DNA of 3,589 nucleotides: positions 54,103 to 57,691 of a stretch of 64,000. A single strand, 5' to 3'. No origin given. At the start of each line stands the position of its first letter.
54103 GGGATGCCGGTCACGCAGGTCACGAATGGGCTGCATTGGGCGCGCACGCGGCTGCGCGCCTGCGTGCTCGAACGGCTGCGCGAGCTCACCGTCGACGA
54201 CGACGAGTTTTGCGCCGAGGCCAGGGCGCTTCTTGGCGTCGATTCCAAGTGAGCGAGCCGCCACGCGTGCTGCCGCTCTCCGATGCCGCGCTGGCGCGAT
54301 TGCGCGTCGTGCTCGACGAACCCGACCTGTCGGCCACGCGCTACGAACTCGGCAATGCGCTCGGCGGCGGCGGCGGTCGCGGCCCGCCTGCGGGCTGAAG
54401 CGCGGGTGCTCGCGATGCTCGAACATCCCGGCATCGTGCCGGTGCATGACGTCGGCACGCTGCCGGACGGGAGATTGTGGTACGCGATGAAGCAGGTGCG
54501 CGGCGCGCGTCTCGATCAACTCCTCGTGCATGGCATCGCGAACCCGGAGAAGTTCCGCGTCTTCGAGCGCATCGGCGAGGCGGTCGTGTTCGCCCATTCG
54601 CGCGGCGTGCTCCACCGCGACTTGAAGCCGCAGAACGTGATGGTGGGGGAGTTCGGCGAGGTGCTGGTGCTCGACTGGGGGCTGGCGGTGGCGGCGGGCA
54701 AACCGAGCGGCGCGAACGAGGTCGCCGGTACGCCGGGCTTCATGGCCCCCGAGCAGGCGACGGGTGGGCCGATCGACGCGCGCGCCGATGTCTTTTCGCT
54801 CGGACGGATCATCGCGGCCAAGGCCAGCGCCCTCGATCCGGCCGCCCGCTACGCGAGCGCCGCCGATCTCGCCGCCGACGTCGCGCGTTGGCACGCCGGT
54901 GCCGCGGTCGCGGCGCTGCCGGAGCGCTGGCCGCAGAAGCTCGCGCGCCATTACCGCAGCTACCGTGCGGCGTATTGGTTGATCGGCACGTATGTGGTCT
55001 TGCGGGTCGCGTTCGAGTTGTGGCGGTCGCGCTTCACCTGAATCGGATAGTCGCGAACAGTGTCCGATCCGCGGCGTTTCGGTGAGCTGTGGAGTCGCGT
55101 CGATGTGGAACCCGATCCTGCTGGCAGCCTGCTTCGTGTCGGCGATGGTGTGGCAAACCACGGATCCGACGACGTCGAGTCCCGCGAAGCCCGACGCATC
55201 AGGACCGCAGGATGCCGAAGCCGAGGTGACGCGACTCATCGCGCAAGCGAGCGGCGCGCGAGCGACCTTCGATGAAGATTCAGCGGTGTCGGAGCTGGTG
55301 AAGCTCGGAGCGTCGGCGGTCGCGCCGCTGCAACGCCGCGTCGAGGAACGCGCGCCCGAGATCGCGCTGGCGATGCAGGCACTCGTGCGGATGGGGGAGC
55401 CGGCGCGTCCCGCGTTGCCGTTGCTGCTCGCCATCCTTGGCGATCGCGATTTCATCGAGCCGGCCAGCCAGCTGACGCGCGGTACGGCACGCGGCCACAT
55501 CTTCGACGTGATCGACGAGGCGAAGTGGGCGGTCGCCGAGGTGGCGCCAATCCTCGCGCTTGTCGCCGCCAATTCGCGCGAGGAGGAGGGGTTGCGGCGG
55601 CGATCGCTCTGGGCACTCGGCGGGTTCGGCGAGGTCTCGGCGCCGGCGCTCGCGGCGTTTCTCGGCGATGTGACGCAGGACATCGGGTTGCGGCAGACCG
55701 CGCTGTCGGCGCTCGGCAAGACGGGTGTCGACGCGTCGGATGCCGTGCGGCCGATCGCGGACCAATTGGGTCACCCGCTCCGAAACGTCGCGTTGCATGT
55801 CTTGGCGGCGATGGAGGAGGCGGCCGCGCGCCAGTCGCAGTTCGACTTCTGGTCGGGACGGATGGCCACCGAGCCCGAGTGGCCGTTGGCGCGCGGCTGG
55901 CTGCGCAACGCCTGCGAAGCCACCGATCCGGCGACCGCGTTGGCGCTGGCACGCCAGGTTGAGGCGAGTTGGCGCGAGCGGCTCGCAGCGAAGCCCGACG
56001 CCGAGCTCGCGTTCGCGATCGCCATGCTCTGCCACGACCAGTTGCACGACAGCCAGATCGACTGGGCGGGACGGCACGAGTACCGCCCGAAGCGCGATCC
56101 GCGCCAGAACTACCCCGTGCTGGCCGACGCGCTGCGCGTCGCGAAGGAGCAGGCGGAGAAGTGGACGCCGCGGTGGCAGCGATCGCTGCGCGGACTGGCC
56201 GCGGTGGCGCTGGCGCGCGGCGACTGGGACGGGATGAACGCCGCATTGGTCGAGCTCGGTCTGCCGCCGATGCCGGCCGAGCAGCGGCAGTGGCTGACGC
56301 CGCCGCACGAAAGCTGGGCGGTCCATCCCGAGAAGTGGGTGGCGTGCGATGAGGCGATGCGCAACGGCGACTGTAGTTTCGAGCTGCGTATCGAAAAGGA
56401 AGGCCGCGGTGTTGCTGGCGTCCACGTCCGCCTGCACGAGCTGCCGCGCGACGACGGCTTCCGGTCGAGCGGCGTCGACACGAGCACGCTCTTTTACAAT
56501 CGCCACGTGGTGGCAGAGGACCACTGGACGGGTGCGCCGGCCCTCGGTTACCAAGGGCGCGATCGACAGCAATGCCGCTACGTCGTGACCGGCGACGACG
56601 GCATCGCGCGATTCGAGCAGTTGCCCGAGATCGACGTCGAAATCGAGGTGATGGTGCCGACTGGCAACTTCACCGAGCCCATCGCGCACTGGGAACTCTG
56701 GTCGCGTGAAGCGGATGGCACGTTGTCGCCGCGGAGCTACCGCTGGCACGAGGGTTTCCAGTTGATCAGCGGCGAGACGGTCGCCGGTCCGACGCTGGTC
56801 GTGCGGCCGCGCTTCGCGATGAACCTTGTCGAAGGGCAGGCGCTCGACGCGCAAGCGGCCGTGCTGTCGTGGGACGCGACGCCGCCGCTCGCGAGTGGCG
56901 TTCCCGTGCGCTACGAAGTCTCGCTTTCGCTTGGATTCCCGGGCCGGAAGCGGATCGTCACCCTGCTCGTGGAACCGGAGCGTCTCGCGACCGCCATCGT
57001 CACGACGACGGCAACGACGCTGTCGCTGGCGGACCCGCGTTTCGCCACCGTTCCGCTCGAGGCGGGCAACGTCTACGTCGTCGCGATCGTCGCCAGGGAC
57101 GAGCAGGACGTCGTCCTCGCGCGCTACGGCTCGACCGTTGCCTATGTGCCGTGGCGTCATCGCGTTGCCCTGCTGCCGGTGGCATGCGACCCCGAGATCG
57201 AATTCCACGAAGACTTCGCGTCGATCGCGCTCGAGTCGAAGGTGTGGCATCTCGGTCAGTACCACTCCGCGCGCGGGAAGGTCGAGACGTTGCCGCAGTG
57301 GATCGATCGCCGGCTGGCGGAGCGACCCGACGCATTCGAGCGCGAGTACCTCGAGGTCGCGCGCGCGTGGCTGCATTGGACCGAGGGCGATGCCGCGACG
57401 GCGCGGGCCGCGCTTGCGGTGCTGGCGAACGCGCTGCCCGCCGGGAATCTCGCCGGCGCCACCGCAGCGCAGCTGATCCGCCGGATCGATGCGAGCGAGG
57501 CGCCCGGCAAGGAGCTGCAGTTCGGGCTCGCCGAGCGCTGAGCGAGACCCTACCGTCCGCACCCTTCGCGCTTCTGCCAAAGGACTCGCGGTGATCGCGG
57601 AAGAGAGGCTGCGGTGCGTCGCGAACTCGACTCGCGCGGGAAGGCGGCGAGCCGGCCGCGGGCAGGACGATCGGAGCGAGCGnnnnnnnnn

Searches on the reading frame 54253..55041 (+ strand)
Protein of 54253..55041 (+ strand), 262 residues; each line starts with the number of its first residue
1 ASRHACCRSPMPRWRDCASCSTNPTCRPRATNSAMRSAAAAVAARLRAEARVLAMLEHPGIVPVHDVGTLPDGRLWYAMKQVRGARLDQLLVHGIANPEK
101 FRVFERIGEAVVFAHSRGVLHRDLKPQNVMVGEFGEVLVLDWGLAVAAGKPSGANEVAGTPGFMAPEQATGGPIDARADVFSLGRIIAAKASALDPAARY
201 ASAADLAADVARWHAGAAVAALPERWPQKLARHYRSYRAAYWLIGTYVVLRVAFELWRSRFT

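Call 47: search_protein_families(library=pfam, proteins=[window:54253-55041:+], max_evalue=0.0001)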
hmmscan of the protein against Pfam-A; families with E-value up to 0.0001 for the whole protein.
window:54253-55041:+ (262 aa): 3 families
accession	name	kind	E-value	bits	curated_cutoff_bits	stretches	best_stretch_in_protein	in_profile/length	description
PF00069.31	Pkinase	-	1.9e-26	93.5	31.7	1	44-193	43-193/263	Protein kinase domain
PF07714.23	PK_Tyr_Ser-Thr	-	6.8e-13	49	23.1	1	43-185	45-192/258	Protein tyrosine and serine/threonine kinase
PF01636.29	APH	-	1.2e-07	32.1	23.2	0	103-146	154-198/239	Phosphotransferase enzyme family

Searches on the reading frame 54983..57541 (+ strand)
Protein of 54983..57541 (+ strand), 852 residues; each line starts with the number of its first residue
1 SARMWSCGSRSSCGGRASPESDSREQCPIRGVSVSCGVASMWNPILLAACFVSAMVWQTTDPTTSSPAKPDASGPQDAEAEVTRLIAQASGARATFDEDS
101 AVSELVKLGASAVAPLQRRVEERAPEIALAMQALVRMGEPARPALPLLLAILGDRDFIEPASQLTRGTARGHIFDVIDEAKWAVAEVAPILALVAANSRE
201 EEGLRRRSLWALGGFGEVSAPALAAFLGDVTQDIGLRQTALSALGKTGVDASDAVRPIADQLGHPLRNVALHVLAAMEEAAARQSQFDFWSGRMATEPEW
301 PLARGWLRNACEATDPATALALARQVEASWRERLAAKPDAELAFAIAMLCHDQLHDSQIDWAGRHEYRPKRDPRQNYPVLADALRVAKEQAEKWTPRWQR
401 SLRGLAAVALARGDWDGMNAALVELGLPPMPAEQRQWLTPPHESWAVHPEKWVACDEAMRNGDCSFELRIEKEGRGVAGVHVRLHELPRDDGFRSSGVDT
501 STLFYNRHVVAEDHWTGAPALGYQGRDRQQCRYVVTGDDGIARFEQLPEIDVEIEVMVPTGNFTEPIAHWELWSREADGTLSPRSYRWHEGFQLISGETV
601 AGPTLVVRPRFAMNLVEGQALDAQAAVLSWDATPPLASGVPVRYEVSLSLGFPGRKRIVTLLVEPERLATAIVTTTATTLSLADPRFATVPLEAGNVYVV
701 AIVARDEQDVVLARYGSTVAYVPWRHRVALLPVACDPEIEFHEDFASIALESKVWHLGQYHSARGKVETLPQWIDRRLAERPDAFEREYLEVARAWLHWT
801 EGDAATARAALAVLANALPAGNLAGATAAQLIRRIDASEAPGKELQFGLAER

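Call 47: search_protein_families(library=pfam, proteins=[window:54983-57541:+], max_evalue=0.0001)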
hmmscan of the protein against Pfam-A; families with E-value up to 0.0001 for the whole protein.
window:54983-57541:+ (852 aa): 0 families

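Call 103: search_protein_families(library=pfam, proteins=[window:54983-57541:+], max_evalue=0.01)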
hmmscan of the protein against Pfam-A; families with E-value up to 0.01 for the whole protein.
window:54983-57541:+ (852 aa): 1 family
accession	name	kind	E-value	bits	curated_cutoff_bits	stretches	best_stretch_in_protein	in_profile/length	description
PF13646.12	HEAT_2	-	0.001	19.7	27.7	1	198-274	10-87/88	HEAT repeats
